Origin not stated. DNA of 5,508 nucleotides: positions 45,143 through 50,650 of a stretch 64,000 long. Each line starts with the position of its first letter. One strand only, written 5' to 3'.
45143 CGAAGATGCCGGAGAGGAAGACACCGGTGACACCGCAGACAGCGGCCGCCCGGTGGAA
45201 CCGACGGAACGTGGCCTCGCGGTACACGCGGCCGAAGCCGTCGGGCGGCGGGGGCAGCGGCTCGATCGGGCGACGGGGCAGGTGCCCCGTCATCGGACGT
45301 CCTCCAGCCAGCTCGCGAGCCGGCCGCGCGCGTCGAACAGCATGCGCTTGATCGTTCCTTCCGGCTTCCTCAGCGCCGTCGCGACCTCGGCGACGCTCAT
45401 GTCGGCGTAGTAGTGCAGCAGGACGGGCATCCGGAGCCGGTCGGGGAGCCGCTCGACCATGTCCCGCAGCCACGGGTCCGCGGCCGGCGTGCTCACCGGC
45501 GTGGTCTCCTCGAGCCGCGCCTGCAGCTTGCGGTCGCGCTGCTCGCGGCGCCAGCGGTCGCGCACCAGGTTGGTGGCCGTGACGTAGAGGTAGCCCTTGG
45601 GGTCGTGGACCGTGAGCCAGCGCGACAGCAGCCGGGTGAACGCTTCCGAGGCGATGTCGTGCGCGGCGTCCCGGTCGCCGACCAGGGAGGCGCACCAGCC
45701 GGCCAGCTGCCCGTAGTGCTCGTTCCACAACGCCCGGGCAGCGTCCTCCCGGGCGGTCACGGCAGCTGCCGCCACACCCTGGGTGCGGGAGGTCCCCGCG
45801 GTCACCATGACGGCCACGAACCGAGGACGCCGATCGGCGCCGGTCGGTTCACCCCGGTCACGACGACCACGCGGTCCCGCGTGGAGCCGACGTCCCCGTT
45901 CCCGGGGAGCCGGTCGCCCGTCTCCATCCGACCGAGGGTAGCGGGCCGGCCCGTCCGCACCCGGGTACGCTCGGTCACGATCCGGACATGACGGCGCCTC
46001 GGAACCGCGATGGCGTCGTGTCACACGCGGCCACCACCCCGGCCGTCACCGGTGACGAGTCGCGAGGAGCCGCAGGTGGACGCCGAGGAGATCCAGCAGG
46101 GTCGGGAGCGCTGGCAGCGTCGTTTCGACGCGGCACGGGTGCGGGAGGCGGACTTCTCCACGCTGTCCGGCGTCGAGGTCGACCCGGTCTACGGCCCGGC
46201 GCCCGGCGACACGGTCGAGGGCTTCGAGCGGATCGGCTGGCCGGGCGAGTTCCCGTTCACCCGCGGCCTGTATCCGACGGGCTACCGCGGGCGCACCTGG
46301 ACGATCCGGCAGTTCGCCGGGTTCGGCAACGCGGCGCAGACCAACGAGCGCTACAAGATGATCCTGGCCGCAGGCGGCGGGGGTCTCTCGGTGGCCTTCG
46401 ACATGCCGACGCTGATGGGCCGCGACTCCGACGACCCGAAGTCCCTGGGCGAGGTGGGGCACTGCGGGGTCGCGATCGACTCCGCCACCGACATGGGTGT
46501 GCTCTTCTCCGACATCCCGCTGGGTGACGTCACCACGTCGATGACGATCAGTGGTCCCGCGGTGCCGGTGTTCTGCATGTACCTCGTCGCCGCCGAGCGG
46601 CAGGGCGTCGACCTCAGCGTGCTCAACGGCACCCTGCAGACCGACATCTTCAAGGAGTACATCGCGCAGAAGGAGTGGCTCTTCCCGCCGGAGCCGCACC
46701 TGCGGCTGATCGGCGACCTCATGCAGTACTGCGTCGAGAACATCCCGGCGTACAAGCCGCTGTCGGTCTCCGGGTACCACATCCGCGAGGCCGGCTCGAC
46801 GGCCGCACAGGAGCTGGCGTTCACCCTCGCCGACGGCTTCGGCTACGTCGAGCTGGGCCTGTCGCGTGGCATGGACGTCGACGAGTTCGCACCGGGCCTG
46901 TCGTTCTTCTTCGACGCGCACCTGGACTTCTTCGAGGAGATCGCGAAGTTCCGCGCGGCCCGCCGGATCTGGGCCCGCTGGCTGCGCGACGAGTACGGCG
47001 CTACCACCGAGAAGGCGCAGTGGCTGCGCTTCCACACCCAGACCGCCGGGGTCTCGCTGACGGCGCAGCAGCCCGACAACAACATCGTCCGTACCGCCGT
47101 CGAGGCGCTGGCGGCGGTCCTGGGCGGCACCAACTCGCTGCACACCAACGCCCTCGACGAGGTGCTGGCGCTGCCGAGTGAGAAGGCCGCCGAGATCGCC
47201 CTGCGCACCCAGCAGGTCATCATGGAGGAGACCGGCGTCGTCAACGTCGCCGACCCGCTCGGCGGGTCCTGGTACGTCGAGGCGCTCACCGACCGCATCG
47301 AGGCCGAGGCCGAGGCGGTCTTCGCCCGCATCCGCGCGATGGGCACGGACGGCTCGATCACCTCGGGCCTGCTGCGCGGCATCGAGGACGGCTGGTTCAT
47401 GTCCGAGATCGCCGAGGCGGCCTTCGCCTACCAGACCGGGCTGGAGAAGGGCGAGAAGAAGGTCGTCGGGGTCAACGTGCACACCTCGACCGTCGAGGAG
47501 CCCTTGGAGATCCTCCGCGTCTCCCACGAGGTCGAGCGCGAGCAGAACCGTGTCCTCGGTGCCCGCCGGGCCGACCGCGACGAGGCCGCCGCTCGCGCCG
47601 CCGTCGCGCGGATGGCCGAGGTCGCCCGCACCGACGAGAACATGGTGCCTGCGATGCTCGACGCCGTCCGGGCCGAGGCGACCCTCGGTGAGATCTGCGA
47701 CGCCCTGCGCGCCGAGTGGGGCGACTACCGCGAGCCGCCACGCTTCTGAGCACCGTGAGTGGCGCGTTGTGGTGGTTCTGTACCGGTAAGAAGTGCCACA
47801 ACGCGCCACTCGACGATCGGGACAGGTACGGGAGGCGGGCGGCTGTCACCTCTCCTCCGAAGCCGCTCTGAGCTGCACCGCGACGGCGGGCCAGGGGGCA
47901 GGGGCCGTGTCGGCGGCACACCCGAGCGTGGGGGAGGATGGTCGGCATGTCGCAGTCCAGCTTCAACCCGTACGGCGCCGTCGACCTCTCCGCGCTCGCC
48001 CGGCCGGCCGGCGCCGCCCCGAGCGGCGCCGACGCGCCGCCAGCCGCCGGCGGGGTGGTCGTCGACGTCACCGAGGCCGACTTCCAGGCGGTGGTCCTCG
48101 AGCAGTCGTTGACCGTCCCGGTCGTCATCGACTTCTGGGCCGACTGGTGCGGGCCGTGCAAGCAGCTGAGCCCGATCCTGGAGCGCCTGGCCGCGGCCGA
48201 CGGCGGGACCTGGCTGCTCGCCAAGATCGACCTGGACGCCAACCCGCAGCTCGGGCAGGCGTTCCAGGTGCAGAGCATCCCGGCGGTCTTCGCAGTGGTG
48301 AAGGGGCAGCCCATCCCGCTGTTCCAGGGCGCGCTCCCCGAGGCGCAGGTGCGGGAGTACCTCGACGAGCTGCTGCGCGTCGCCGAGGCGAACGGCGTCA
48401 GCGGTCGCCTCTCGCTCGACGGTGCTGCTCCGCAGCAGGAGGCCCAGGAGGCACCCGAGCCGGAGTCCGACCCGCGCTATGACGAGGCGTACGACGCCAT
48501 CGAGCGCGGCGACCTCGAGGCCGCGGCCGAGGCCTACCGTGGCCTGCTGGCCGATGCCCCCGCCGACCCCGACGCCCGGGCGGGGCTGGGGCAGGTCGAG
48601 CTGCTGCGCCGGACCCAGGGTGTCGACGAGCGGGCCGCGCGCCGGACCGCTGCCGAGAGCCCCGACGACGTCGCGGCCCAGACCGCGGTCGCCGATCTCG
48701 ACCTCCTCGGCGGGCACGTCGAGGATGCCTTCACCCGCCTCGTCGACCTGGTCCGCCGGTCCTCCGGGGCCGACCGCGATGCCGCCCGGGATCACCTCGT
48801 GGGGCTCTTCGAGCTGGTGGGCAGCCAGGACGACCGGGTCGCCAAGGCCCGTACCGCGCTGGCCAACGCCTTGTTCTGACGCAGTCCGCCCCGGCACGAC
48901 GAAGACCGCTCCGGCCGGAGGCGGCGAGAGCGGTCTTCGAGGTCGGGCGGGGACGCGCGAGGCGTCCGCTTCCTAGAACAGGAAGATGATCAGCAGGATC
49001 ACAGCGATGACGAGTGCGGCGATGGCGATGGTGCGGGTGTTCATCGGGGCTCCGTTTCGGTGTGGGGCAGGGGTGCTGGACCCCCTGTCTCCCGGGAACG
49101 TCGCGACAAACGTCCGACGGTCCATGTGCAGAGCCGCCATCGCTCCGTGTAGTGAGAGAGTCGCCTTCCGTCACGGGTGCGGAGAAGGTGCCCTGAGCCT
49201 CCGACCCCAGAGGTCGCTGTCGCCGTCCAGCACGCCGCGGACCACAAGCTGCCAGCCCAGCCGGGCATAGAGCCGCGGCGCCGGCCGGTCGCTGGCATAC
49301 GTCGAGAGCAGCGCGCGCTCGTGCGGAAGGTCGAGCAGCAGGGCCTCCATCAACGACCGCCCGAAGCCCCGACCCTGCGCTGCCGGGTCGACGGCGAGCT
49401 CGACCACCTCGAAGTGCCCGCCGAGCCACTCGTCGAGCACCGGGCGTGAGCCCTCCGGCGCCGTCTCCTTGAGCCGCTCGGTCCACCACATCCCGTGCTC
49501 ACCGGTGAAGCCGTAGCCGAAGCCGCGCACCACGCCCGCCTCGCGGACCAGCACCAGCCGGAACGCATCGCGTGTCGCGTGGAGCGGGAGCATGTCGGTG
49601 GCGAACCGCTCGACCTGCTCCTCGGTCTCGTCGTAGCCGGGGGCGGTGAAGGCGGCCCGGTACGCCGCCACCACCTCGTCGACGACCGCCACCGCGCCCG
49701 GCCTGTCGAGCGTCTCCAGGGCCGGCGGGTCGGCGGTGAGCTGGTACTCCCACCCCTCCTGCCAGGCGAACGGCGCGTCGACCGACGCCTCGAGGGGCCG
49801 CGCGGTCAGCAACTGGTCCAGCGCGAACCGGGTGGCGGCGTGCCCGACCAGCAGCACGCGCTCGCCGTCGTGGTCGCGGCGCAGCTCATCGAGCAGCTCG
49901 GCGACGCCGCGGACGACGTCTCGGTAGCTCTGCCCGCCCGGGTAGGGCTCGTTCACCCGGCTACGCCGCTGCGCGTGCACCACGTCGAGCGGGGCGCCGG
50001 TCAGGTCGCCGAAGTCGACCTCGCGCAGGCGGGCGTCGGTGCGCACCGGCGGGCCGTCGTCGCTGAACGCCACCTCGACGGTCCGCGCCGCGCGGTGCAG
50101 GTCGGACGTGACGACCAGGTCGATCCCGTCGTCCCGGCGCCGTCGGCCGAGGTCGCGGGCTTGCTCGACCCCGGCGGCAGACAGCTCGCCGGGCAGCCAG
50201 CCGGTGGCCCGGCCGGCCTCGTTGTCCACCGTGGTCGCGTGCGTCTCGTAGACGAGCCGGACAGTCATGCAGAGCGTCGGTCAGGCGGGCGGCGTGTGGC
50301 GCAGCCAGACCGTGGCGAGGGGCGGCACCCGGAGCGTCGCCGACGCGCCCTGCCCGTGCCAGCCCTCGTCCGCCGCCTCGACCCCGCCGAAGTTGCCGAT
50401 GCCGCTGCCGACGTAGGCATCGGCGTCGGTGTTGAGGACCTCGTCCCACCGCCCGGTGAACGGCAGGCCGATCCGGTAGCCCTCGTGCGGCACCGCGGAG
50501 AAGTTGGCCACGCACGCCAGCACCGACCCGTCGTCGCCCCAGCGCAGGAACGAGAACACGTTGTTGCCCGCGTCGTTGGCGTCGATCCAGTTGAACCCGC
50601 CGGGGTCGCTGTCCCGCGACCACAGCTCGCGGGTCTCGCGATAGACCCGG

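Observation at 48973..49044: Unannotated 23-codon hydrophobic peptide gene with a good ribosome-binding site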

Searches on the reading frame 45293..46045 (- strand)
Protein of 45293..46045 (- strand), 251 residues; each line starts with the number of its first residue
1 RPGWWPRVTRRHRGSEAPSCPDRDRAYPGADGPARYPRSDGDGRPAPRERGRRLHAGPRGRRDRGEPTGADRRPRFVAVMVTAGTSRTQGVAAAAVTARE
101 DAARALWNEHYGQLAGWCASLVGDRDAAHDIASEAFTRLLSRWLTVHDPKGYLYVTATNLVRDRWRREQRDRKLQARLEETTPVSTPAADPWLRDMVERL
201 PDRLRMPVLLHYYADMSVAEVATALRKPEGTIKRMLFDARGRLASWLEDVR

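Call 53: search_protein_families(library=pfam, proteins=[window:45293-46045:-], max_evalue=0.00001)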
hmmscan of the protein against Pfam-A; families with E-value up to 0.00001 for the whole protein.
window:45293-46045:- (251 aa): 3 families
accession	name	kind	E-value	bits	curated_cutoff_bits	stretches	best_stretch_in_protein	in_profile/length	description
PF08281.18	Sigma70_r4_2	-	4.8e-12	45.8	25.7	1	192-243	3-54/54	Sigma-70, region 4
PF04542.20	Sigma70_r2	-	7.5e-10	38.9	24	1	106-170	1-70/71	Sigma-70 region 2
PF04545.22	Sigma70_r4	-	3.3e-07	30.2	24.1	1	198-243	3-48/50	Sigma-70, region 4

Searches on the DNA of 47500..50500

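Call 5: search_rna_families(source=window, start=47500, end=50500, threshold=evalue, max_evalue=1)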
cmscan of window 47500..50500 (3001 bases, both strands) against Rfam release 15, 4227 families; matches with E-value up to 1: 2.
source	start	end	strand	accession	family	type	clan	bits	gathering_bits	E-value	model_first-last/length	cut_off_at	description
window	49068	49156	+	RF00763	mir-339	Gene; miRNA;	-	26.3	60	0.16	1-92/92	no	mir-339 microRNA precursor family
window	48244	48348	-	RF02963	DUF3800-IV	Gene; sRNA;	-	24.3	60.7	0.68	1-91/91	no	DUF3800-IV RNA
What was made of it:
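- There is no Rfam hit (call 5).
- Tried and rejected: Rfam at E<=1 over 47500..50500 gave only two chance hits: mir-339 (E=0.16) and DUF3800-IV (E=0.68) (call 5).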

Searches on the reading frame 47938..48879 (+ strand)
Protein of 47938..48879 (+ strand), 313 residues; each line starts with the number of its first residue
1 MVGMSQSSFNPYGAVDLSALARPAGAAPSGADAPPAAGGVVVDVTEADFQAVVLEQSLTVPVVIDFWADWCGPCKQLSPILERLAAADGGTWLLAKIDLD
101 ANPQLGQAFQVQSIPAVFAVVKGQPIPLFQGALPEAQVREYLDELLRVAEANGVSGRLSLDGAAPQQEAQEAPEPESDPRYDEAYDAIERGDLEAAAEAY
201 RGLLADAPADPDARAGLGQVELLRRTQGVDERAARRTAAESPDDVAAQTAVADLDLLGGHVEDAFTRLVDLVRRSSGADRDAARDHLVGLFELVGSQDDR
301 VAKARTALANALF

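Call 3: search_protein_families(library=ncbifam, proteins=[window:47938-48879:+], max_evalue=10)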
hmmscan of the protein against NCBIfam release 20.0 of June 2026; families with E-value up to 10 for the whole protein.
window:47938-48879:+ (313 aa): 18 families
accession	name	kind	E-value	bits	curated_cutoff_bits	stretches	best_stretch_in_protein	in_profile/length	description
NF008229.0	PRK10996.1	equivalog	9.9e-24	83.7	125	1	38-146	34-139/141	thioredoxin TrxC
TIGR01068.1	thioredoxin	equivalog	1.7e-23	82.7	96.8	1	46-144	3-99/101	thioredoxin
NF006898.0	PRK09381.1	equivalog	4.8e-17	62.3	138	1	41-144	5-106/109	thioredoxin TrxA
TIGR01126.1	pdi_dom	equivalog_domain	8.6e-14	51.7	107.2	1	45-144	2-103/105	protein disulfide-isomerase domain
TIGR01130.1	ER_PDI_fam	subfamily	2.1e-10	40.8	344.25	1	41-142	3-104/476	protein disulfide-isomerase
NF047697.1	ThioredTrxAClost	equivalog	3.1e-10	40.2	140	1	42-126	2-84/105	thioredoxin TrxA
NF002854.0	PRK03147.1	subfamily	7.4e-07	29.2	170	2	44-84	47-87/176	thiol-disulfide oxidoreductase ResA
NF045694.1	seleno_TsoB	exception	5.6e-06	24.7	805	1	50-117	463-540/572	rhodanese/DsbD fusion-like selenoprotein TsoB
NF047696.1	ThlDiSintTplARhiz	equivalog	0.00031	20.6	230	1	61-91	99-129/219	thiol:disulfide interchange protein TlpA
TIGR00385.1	dsbE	subfamily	0.00034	20.2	123.15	1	60-87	64-91/173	DsbE family thiol:disulfide interchange protein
TIGR03939.1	PGA_TPR_OMP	equivalog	0.0021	16.4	366.65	1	187-256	405-474/800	poly-beta-1,6 N-acetyl-D-glucosamine export porin PgaA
NF001419.0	PRK00293.1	subfamily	0.0058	15.3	330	1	49-78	466-496/574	protein-disulfide reductase DsbD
NF041202.1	StoA_CxxC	exception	0.011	15.6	210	1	62-83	55-76/163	endospore biogenesis thiol-disulfide oxidoreductase StoA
TIGR02917.1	PEP_TPR_lipo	equivalog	0.023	12.6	312.2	1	188-266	442-690/899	XrtA/PEP-CTERM system TPR-repeat protein PrsT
NF011941.0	PRK15412.1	equivalog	0.027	14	359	1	48-87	59-96/185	thiol:disulfide interchange protein DsbE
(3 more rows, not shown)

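Call 4: search_protein_families(library=pfam, proteins=[window:47938-48879:+], max_evalue=10)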
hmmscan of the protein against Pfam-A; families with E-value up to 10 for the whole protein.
window:47938-48879:+ (313 aa): 18 families
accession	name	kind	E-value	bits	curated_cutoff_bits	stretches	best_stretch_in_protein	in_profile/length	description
PF14561.12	TPR_20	-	1.2e-21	77.2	25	1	226-313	3-90/90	Tetratricopeptide repeat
PF00085.26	Thioredoxin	-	1.5e-21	76.7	23.5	1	41-143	2-102/103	Thioredoxin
PF13098.12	Thioredoxin_2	-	5.1e-05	24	27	1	61-142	7-104/104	Thioredoxin-like domain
PF13432.12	TPR_16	-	8.3e-05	23.4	32.7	1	181-244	1-64/65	Tetratricopeptide repeat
PF13728.12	TraF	-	0.00025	21.4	23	1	66-138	136-219/224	F plasmid transfer operon protein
PF14559.12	TPR_19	-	0.00041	21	25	1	187-220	1-34/68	Tetratricopeptide repeat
PF13905.12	Thioredoxin_8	-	0.00053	20.7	27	1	61-84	3-26/94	Thioredoxin-like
PF05768.20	Glrx-like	-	0.0013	19.4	26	1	71-142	10-76/77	Glutaredoxin-like domain (DUF836)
PF13414.12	TPR_11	-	0.0013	18.8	26.8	1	189-220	6-37/42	TPR repeat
PF09754.15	PAC2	-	0.0089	16.3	25.8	1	122-173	67-120/215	PAC2 family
PF13428.12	TPR_14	-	0.013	16.6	23.5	1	187-219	11-43/44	Tetratricopeptide repeat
PF14595.12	Thioredoxin_9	-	0.021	15.1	25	1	66-121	48-105/129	Thioredoxin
PF08534.16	Redoxin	-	0.03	14.6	26.6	1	46-85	15-55/148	Redoxin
PF00578.27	AhpC-TSA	-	0.046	14.1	26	1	45-84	11-51/124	AhpC/TSA family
PF04756.19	OST3_OST6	-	0.073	12.9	27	1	70-120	45-102/294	OST3 / OST6 family, transporter family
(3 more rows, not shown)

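Call 7: find_related_loci(query=window:47938-48879:+, collection=genome_contigs, flank=4000)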
Query window:47938-48879:+ (313 aa) in genome_contigs; peptide patterns used: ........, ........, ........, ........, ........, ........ (x = any residue, [..] = any of these).
599 stretches matched a pattern (row limit reached: there are more); 507 encode a relative of the query (tblastn E <= 1e-3); the best 80 are kept; 80 distinct loci.
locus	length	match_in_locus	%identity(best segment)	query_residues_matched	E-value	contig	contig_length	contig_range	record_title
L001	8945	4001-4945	78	1-313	1e-153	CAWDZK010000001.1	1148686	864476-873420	MAG: uncultured Actinomycetota bacterium isolate MFD01275.bin.1.75 genome assembly, contig: contig_1557, whole genome sh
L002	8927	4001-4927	76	1-313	1e-146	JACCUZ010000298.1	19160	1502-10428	MAG: Sporichthyaceae bacterium isolate MGR_bin113 SD2897-2912_k127_754298, whole genome shotgun sequence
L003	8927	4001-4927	77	3-313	4e-140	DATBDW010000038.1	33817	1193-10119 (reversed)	MAG TPA_asm: Actinomycetes bacterium isolate SMAG_U5821 k141_1323528, whole genome shotgun sequence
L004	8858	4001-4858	77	22-313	6e-138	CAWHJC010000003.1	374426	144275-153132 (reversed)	MAG: uncultured Actinomycetota bacterium isolate MFD02840.bin.3.655 genome assembly, contig: contig_10959, whole genome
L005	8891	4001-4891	73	3-301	2e-131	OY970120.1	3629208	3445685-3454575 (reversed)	MAG: uncultured Actinomycetota bacterium isolate MFD01275.bin.c.22 genome assembly, chromosome: 1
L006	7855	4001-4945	69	4-313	7e-127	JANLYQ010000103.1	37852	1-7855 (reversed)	MAG: Sporichthyaceae bacterium isolate OTE_14_metabat.278 OTE_14_k141_1343144, whole genome shotgun sequence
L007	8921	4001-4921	73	4-312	3e-122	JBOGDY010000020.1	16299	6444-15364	MAG: Actinomycetes bacterium isolate SD8021_metabat2.bin.4 NODE_73_length_16299_cov_3.739550, whole genome shotgun seque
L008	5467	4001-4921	62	4-313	3e-110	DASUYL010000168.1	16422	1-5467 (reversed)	MAG TPA_asm: Jiangellaceae bacterium isolate SMAG_U1894 k141_117814, whole genome shotgun sequence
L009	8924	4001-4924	57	3-313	5e-105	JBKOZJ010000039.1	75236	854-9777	MAG: Actinomycetota bacterium isolate GB_HAYS_MAG_00037 GB_HAYS_000000068596, whole genome shotgun sequence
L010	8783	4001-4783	62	45-313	6e-103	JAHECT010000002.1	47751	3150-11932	MAG: Micrococcales bacterium isolate Ww176 NODE_1101_length_47751_cov_6.705417, whole genome shotgun sequence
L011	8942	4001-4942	60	8-313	8e-103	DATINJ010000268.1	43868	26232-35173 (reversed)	MAG TPA_asm: Kineosporiaceae bacterium isolate SMAG_U15793 k141_2701220, whole genome shotgun sequence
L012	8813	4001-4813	63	41-313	9e-101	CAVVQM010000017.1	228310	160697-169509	MAG: uncultured Actinomycetota bacterium isolate MFD02581.bin.3.435 genome assembly, contig: contig_69533, whole genome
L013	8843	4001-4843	64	34-313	3e-99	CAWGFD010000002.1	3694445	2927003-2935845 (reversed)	MAG: uncultured Actinomycetota bacterium isolate MFD01721.bin.1.99 genome assembly, contig: contig_9310, whole genome sh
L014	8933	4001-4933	58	8-313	5e-98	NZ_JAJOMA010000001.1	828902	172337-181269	Kineosporia mesophila strain JCM 16902 1, whole genome shotgun sequence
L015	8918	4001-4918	59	13-313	5e-98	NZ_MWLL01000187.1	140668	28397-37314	Kineosporia sp. R_H_3 ECOMGDLI_187, whole genome shotgun sequence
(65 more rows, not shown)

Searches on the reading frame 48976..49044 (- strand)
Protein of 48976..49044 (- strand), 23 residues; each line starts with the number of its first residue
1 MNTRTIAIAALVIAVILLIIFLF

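Call 3: search_protein_families(library=ncbifam, proteins=[window:48976-49044:-], max_evalue=10)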
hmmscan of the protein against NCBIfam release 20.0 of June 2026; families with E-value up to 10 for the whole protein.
seq(23 aa): 0 families

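Call 4: search_protein_families(library=pfam, proteins=[window:48976-49044:-], max_evalue=10)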
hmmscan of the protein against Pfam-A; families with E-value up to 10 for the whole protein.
seq(23 aa): 2 families
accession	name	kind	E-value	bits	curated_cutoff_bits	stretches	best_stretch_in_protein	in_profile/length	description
PF01998.22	DUF131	-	0.31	11.1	22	1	3-22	40-59/62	Protein of unknown function DUF131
PF00957.27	Synaptobrevin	-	2.6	8.3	26.4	1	2-23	65-86/89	Synaptobrevin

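Call 20: search_solved_structures(query=A1, max_evalue=10, show_alignments=3)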
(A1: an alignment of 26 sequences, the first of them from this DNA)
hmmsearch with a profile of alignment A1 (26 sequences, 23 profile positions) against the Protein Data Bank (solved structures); distinct sequences matched with E-value up to 10: 1.
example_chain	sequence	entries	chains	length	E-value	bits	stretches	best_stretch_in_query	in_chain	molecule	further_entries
2jpx_A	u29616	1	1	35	6.3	9.9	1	6-20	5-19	Vpu protein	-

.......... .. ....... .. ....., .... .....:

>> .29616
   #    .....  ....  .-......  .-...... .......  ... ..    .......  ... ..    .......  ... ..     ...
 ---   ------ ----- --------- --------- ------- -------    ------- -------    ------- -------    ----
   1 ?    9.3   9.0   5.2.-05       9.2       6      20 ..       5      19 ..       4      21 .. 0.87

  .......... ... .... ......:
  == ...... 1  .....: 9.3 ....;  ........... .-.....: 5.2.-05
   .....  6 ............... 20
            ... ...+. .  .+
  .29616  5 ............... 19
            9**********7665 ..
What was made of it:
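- Closest known: Sarcolipin / phospholamban-type micropeptide regulators of P-type ATPases. Different: There is no detectable homology (PDB profile search, call 20).
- No similar chain exists among solved structures, including actinobacterial membrane complexes (call 20; best hit was the Vpu TM at E=6).
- Tried and rejected: A PDB profile search gave no relative (call 20).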

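Call 21: find_related_loci(query=A1, collection=metagenome_contigs, flank=5000)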
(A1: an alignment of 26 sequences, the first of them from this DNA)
Query A1 (23 aa) in metagenome_contigs; peptide patterns used: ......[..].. (x = any residue, [..] = any of these).
262 stretches matched a pattern; 56 encode a relative of the query (tblastn E <= 1e-3); 56 distinct loci.
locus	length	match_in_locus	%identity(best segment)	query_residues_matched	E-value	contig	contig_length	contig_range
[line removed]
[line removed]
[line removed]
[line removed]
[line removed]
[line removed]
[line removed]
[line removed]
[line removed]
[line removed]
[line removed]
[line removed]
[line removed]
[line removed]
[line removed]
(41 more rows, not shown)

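Call 55: find_related_loci(query=A1, collection=viral_contigs, flank=4000)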
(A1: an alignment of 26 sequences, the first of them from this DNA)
Query A1 (23 aa) in viral_contigs; peptide patterns used: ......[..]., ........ (x = any residue, [..] = any of these).
118 stretches matched a pattern, but none encodes a relative of the query by tblastn (E <= 1e-3).

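Call 56: search_dna_similar(query=window:48976-49044:-, collection=plasmids, mode=protein, max_evalue=10, max_rows=10)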
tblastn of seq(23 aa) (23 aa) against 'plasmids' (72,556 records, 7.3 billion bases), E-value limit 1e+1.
No match.

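Call 57: search_dna_similar(query=window:48976-49044:-, collection=phages, mode=protein, max_evalue=10, max_rows=10)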
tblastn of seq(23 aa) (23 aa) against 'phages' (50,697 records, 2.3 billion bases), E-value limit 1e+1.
No match.
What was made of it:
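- Closest known: Type I toxins. Different: It is not on mobile elements (calls 55-57).
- It is absent from viral contigs, phages and plasmids (calls 55-57).
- Tried and rejected: A phage, plasmid or viral origin was not supported (calls 55-57), with the caveat that BLAST's low-complexity filter may mask the query.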
